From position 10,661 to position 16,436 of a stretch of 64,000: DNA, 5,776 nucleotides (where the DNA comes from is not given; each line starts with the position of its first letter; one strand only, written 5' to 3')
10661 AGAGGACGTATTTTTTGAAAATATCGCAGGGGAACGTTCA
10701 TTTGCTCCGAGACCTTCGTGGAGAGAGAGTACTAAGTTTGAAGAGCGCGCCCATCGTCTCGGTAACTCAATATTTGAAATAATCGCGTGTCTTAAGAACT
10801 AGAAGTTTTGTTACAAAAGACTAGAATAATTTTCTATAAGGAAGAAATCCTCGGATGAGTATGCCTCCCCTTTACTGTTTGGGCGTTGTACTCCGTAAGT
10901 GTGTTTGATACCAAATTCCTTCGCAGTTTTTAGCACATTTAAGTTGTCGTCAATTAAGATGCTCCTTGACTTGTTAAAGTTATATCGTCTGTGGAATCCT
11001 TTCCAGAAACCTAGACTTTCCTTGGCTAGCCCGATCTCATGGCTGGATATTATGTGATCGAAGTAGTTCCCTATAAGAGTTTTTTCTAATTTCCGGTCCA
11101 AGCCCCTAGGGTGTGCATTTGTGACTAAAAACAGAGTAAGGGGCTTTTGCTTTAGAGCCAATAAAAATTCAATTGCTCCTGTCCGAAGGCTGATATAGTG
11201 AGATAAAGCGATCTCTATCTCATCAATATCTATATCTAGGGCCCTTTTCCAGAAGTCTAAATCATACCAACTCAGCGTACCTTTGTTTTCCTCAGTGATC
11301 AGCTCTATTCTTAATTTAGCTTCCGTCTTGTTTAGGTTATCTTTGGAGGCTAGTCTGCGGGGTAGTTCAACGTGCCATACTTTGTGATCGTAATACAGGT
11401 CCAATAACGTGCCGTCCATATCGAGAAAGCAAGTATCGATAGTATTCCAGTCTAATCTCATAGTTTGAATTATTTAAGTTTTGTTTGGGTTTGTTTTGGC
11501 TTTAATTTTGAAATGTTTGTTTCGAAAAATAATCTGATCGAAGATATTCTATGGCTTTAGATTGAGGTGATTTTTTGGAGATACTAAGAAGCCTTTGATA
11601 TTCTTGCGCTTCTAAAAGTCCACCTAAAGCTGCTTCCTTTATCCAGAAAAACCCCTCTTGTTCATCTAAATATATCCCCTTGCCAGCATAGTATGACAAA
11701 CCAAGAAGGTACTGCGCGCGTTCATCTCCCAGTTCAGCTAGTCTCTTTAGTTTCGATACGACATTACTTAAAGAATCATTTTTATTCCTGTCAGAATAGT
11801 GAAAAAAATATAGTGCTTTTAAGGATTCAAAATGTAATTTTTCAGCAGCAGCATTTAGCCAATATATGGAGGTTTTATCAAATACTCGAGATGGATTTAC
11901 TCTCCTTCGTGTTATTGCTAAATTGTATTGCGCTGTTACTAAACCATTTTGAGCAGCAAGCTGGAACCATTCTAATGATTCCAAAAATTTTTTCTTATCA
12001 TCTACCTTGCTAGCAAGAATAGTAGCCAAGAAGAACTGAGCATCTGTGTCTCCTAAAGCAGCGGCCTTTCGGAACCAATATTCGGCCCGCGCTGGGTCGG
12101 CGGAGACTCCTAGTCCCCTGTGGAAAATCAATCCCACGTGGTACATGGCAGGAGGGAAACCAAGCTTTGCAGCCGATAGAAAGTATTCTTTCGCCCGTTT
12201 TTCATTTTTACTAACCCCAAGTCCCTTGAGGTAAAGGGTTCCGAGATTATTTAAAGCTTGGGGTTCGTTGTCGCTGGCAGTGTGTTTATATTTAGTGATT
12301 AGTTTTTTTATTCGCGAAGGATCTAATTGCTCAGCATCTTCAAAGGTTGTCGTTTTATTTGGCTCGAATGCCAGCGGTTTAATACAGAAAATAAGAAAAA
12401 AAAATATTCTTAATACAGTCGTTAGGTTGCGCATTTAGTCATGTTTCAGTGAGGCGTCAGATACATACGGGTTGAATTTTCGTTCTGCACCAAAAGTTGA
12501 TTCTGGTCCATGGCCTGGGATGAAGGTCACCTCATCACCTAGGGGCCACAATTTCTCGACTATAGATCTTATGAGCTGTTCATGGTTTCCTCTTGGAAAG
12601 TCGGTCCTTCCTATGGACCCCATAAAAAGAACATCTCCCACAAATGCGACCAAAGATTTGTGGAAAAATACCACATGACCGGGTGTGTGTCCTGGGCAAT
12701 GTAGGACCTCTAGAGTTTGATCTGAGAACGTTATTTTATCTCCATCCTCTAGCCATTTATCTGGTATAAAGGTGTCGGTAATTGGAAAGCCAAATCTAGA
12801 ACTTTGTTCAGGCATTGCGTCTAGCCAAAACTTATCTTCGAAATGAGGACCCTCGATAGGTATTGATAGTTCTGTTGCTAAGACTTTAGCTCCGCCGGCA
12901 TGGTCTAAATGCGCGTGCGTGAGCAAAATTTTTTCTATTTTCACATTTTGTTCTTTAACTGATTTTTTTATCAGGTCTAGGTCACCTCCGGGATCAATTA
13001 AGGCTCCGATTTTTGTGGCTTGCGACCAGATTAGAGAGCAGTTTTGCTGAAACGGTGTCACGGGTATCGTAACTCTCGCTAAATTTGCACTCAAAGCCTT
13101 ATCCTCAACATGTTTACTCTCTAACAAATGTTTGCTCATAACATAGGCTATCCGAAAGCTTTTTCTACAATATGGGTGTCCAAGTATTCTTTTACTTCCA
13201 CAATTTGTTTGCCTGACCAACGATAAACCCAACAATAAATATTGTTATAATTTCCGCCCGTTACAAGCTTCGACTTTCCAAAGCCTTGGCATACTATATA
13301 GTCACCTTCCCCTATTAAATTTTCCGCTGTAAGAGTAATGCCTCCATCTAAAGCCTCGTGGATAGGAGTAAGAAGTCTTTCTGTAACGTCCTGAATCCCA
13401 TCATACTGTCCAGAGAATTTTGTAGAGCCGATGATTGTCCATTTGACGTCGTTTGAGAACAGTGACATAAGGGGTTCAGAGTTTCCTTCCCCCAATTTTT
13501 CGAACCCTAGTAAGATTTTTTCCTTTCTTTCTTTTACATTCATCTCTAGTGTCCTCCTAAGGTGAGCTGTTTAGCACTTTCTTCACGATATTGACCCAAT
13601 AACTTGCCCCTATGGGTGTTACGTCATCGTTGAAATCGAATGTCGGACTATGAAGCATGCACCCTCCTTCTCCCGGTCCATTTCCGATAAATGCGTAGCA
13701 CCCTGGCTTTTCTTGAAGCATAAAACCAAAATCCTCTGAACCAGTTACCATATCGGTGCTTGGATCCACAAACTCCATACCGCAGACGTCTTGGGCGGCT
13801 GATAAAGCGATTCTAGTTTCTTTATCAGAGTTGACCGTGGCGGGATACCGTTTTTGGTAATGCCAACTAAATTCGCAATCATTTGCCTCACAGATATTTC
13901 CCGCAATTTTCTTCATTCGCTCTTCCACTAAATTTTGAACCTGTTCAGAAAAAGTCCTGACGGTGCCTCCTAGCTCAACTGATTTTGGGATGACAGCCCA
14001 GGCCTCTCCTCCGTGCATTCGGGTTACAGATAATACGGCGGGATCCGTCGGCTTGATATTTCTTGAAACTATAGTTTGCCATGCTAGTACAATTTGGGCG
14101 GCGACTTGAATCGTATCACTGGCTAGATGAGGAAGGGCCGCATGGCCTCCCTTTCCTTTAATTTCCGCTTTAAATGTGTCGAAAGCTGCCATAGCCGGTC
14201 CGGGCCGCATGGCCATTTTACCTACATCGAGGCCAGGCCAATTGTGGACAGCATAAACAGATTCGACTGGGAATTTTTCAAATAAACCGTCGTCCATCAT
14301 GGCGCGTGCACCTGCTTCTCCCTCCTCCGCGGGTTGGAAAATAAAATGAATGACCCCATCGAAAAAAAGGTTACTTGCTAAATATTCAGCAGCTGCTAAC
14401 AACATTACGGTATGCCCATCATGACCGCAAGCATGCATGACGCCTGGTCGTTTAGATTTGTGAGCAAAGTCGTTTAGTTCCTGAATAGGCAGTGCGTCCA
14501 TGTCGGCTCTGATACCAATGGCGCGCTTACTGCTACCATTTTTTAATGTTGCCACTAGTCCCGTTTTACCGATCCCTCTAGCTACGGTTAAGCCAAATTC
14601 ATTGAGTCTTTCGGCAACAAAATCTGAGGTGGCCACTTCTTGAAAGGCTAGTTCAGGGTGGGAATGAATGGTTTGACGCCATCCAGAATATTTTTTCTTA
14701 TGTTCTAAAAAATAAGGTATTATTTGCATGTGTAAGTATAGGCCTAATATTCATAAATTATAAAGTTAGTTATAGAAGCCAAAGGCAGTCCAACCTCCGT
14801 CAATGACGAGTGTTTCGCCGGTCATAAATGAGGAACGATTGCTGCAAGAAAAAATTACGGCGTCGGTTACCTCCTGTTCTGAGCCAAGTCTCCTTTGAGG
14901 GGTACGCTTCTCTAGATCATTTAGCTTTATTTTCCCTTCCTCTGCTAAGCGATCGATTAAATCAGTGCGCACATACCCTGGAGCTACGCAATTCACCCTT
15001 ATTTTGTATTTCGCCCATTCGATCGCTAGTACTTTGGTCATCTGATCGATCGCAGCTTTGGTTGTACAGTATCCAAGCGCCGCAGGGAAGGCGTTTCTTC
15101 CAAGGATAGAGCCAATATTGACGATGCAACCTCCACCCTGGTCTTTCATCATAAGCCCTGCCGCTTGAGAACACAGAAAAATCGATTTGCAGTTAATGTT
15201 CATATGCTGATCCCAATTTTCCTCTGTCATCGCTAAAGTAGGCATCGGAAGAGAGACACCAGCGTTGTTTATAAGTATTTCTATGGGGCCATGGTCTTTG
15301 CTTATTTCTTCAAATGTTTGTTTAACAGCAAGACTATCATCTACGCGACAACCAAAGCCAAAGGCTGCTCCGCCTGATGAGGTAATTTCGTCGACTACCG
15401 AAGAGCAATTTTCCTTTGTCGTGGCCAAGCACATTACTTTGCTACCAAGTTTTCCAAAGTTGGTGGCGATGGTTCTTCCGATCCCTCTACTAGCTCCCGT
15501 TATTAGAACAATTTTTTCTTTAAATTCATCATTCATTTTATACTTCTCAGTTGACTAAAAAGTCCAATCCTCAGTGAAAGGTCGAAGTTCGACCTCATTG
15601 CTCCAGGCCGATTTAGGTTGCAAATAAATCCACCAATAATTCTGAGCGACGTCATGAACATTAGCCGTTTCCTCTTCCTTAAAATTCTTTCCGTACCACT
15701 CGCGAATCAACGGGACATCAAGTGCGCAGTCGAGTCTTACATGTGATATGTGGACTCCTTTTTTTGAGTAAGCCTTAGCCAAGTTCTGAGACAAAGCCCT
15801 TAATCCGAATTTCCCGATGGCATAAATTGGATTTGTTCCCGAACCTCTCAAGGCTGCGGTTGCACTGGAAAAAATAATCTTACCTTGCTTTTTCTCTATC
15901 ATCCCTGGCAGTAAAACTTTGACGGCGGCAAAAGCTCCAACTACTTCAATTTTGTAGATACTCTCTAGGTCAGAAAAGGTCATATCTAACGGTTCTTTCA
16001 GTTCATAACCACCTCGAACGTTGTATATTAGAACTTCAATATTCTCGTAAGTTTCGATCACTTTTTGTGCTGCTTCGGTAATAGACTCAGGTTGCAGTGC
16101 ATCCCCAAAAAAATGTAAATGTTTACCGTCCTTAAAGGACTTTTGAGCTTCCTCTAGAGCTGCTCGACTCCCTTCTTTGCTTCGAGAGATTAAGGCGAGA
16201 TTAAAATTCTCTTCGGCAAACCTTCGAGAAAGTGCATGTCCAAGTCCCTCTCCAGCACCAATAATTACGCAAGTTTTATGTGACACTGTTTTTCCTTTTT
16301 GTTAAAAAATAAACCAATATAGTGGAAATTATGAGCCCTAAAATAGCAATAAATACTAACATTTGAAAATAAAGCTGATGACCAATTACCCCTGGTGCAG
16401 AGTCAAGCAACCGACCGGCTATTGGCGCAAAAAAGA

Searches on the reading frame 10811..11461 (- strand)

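Call 71: search_protein_families(library=pfam, proteins=[window:10811-11461:-], max_evalue=0.001)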
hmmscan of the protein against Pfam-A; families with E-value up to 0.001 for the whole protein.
window:10811-11461:- (216 aa): 3 families
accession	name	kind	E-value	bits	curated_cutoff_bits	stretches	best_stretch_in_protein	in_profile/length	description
PF00702.32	Hydrolase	-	5.8e-15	56.6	26.4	1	8-184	1-191/191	haloacid dehalogenase-like hydrolase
PF13419.12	HAD_2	-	1.3e-13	51.8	23.8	1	13-186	3-174/178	Haloacid dehalogenase-like hydrolase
PF12710.13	HAD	-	0.00071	20.5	27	1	12-140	2-130/189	haloacid dehalogenase-like hydrolase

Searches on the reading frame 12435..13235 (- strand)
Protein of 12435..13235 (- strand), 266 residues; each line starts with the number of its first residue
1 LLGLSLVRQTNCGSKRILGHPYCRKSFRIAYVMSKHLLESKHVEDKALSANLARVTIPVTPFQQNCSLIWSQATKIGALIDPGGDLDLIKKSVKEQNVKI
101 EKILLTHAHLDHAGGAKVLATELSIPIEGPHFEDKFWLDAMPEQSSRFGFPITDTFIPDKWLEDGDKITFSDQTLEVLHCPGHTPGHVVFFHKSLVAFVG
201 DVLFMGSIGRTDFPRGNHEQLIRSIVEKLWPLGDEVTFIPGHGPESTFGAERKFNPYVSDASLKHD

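Call 34: search_protein_families(library=pfam, proteins=[window:12435-13235:-], max_evalue=0.00001)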
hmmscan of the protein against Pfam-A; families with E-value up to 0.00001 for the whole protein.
window:12435-13235:- (266 aa): 1 family
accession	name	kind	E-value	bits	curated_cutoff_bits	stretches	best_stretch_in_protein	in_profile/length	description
PF00753.33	Lactamase_B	-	5.3e-35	121.6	22.7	1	60-242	2-196/196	Metallo-beta-lactamase superfamily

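Call 40: search_protein_families(library=ncbifam, proteins=[window:12435-13235:-], max_evalue=0.001)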
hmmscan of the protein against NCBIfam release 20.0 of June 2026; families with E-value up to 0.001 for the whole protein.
window:12435-13235:- (266 aa): 22 families
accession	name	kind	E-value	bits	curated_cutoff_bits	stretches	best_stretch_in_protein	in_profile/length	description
TIGR03413.1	GSH_gloB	equivalog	4.2e-25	88.5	200.8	1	58-242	3-164/248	hydroxyacylglutathione hydrolase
NF007597.0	PRK10241.1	equivalog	5e-17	62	421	2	161-238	88-161/251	hydroxyacylglutathione hydrolase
NF040641.1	bifunc_ST_SDO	equivalog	8.2e-15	54.6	625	1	87-243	189-343/423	bifunctional sulfur transferase/dioxygenase Blh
NF012229.1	bla_class_B_core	domain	1.4e-14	54.5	100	1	85-191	37-137/139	metallo-beta-lactamase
NF041804.1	MBL_fold_SolJ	exception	6.3e-13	48.4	350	1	51-243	3-179/224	solanimycin biosynthesis MBL-fold hydrolase SolJ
NF033105.1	bla_subclass_B3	equivalog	1.2e-10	41.1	240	1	86-193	45-156/257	subclass B3 metallo-beta-lactamase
NF012101.1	blaGOB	exception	2.6e-09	36.8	560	1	84-192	72-184/290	GOB family subclass B3 metallo-beta-lactamase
NF012140.0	blaBJP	exception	1.8e-07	30.2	600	1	92-188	88-182/294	BJP family subclass B3 metallo-beta-lactamase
TIGR04558.1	SoxH_rel_PQQ_1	hypoth_equivalog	7e-07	28.6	300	1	95-245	66-216/285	quinoprotein relay system zinc metallohydrolase 1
NF000457.2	blaPEDO-1_fam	exception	3.2e-06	26.8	550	1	89-193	77-185/286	PEDO-1 family subclass B3 metallo-beta-lactamase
NF040644.1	blaPAM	exception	5.2e-06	25.8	615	1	90-189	88-185/287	PAM family subclass B3 metallo-beta-lactamase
NF053820.1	MBLfold_Strvi7410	exception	6.4e-06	25.8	525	1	146-191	142-187/343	Strvi_7410 family MBL fold metallo-hydrolase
TIGR04559.1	SoxH_rel_PQQ_2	hypoth_equivalog_domain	6.7e-06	25.7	280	1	78-247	42-217/283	quinoprotein relay system zinc metallohydrolase 2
NF000469.2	CAR_gen_B3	exception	1.5e-05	24.1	500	1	93-188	106-200/311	CAR family subclass B3 metallo-beta-lactamase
NF000458.2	blaPEDO-2_fam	exception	1.7e-05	24.3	550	1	86-191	74-183/285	PEDO-2 family subclass B3 metallo-beta-lactamase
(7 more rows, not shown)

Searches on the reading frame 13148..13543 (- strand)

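Call 34: search_protein_families(library=pfam, proteins=[window:13148-13543:-], max_evalue=0.00001)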
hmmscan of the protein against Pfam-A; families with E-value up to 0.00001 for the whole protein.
window:13148-13543:- (131 aa): 0 families

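Call 40: search_protein_families(library=ncbifam, proteins=[window:13148-13543:-], max_evalue=0.001)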
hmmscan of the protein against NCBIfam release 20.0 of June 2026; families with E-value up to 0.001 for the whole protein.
window:13148-13543:- (131 aa): 0 families

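Call 71: search_protein_families(library=pfam, proteins=[window:13148-13543:-], max_evalue=0.001)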
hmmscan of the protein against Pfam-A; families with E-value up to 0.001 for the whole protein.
window:13148-13543:- (131 aa): 1 family
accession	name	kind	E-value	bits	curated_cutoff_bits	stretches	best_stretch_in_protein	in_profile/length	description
PF12680.13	SnoaL_2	-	0.00012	23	27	1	15-117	6-102/102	SnoaL-like domain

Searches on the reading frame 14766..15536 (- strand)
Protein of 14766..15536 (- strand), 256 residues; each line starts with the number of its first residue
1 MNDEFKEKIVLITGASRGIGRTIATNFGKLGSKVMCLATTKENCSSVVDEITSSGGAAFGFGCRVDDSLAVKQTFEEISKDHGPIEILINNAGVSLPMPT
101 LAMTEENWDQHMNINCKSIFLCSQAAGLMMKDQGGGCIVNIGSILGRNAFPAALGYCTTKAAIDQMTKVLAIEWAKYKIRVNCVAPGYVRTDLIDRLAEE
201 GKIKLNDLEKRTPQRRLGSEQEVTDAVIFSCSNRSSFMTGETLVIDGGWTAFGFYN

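Call 34: search_protein_families(library=pfam, proteins=[window:14766-15536:-], max_evalue=0.00001)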
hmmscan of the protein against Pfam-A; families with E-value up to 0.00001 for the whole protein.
window:14766-15536:- (256 aa): 3 families
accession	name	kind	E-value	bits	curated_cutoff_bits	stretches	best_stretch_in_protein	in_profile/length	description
PF13561.12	adh_short_C2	-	1e-60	205.7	27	1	14-250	1-236/236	Enoyl-(Acyl carrier protein) reductase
PF00106.31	adh_short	-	4.4e-55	186.6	26.6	1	8-198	1-191/195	short chain dehydrogenase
PF08659.16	KR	-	6e-08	33.3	22.6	1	10-124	3-121/180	KR domain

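Call 40: search_protein_families(library=ncbifam, proteins=[window:14766-15536:-], max_evalue=0.001)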
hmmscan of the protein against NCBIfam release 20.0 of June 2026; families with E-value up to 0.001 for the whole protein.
window:14766-15536:- (256 aa): 233 families (the best 25 are shown)
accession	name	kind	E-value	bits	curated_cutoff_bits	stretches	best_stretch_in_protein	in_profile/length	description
NF005559.1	PRK07231.1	subfamily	2.7e-64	217.1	215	1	5-250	2-248/249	glucose 1-dehydrogenase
TIGR01830.1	3oxo_ACP_reduc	equivalog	1.6e-61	208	297.75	1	10-248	1-237/239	3-oxoacyl-[acyl-carrier-protein] reductase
NF004818.0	PRK06172.1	equivalog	3.5e-60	203.5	336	1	1-251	1-252/253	SDR family oxidoreductase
NF009466.0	PRK12826.1-2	subfamily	1.2e-59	201.8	222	1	7-249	3-244/248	3-oxoacyl-ACP reductase FabG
NF005067.0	PRK06484.1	equivalog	1.7e-58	198.5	713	1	7-253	273-515/524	short chain dehydrogenase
NF004791.0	PRK06138.1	equivalog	3.1e-58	197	312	1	5-251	3-251/252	SDR family oxidoreductase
NF006070.0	PRK08213.1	subfamily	9e-58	195.8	279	1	6-251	11-258/259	gluconate 5-dehydrogenase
NF005309.0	PRK06841.1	subfamily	9.2e-58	195.7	286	1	4-250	12-253/255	GolD/DthD family dehydrogenase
NF004198.0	PRK05653.1-3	equivalog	3.1e-57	193.9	296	1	4-249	4-246/248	3-oxoacyl-ACP reductase FabG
NF004197.0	PRK05653.1-1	equivalog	3.8e-57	193.8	332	1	1-249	1-246/249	3-oxoacyl-ACP reductase FabG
NF006693.0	PRK09242.1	equivalog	7.2e-56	189.2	328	1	6-254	9-258/258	SDR family oxidoreductase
NF005446.0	PRK07035.1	equivalog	1.9e-55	187.9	373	1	5-250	9-254/255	SDR family oxidoreductase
NF009093.0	PRK12429.1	subfamily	7.6e-55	186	258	1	5-251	3-258/259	3-hydroxybutyrate dehydrogenase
NF009468.0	PRK12826.1-4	equivalog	1e-53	182.6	318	1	2-249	2-247/256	SDR family oxidoreductase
NF009464.0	PRK12824.1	subfamily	1e-52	179.2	269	1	7-249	2-242/245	3-oxoacyl-ACP reductase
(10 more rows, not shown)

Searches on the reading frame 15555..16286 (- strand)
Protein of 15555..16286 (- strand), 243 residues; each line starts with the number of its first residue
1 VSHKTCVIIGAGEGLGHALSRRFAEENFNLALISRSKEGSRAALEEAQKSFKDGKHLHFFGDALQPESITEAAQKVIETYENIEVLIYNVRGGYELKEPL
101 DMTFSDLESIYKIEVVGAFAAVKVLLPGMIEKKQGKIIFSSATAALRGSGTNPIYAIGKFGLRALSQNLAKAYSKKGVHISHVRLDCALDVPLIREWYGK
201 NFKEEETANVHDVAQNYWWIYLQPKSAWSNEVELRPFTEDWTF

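Call 34: search_protein_families(library=pfam, proteins=[window:15555-16286:-], max_evalue=0.00001)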
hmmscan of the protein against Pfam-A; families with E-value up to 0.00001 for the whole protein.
window:15555-16286:- (243 aa): 2 families
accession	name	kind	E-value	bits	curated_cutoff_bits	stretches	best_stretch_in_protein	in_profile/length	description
PF00106.31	adh_short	-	2.1e-31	109.4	26.6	1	4-183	1-177/195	short chain dehydrogenase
PF13561.12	adh_short_C2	-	3.5e-20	73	27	1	10-181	1-169/236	Enoyl-(Acyl carrier protein) reductase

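Call 40: search_protein_families(library=ncbifam, proteins=[window:15555-16286:-], max_evalue=0.001)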
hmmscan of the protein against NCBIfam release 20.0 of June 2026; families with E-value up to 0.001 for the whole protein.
window:15555-16286:- (243 aa): 183 families (the best 25 are shown)
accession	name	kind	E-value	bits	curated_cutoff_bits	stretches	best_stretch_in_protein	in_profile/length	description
NF005806.0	PRK07666.1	equivalog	2.3e-27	95.8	286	1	2-182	6-183/239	3-ketoacyl-ACP reductase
NF005672.0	PRK07454.1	equivalog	4.6e-25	88.2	234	1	3-236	6-236/241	SDR family oxidoreductase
NF005559.1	PRK07231.1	subfamily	1.5e-23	83.6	215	1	2-201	3-198/249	glucose 1-dehydrogenase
NF009050.0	PRK12384.1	equivalog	1.5e-22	80.5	307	1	3-199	2-198/259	sorbitol-6-phosphate dehydrogenase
NF005469.0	PRK07063.1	equivalog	1.1e-21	77.5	306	1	3-184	7-187/260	SDR family oxidoreductase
TIGR03206.1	benzo_BadH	equivalog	1.4e-21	77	431.2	1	2-199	2-195/250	2-hydroxycyclohexanecarboxyl-CoA dehydrogenase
NF004791.0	PRK06138.1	equivalog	2.3e-21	76.2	312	1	2-207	4-204/252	SDR family oxidoreductase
TIGR01830.1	3oxo_ACP_reduc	equivalog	5.1e-21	75.5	297.75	1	7-183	2-176/239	3-oxoacyl-[acyl-carrier-protein] reductase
NF006080.0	PRK08226.1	equivalog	4.5e-20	72.2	356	1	3-185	6-185/263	SDR family oxidoreductase UcpA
TIGR01963.1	PHB_DH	subfamily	8.3e-20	71.1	307.05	1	4-183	2-178/255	3-hydroxybutyrate dehydrogenase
NF052558.1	MBtsdlDhBudC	equivalog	1.7e-19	70.4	270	1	3-183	3-177/250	meso-2,3-butanediol dehydrogenase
NF005594.0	PRK07326.1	equivalog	1.7e-19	70.3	271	1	2-237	5-232/237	SDR family oxidoreductase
NF009093.0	PRK12429.1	subfamily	5.5e-19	68.5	258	1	2-183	4-182/259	3-hydroxybutyrate dehydrogenase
NF005909.0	PRK07890.1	subfamily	1.2e-18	67.3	258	1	2-183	6-184/260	short chain dehydrogenase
NF009466.0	PRK12826.1-2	subfamily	2.4e-18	66.5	222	1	3-183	3-182/248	3-oxoacyl-ACP reductase FabG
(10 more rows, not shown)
